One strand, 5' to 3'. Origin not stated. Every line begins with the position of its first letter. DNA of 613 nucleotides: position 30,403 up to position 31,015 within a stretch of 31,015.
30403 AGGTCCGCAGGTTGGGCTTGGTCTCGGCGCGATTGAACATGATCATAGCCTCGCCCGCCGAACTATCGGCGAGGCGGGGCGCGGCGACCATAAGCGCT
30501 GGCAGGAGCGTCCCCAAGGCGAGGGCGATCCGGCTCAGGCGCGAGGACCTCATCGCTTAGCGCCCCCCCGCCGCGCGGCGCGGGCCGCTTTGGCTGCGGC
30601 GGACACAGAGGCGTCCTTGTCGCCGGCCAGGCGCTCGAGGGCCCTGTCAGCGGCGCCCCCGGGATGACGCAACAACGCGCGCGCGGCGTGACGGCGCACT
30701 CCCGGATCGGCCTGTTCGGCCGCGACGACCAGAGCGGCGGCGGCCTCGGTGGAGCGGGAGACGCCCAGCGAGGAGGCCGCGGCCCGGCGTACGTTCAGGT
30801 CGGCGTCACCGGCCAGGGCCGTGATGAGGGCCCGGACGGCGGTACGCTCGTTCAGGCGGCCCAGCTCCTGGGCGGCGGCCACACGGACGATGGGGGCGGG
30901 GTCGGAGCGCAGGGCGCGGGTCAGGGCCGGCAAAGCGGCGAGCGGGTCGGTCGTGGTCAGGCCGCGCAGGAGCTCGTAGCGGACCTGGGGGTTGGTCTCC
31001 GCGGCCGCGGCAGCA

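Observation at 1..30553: Hidden giant ORF of more than 10,000 aa that the ORF track does not report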

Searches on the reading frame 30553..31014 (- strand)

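Call 47: search_protein_families(library=pfam, proteins=[window:30553-31014:-], max_evalue=0.001)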
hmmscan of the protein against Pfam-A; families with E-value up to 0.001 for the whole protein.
window:30553-31014:- (154 aa): 3 families
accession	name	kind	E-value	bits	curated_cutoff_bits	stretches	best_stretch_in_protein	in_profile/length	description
PF13646.12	HEAT_2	-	4.1e-21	75.5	27.7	2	4-84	9-88/88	HEAT repeats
PF02985.28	HEAT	-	2.6e-08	33.8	23.5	0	28-54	2-27/31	HEAT repeat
PF03130.22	HEAT_PBS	-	0.00022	21.9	20.9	0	43-68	1-26/27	PBS lyase HEAT-like repeat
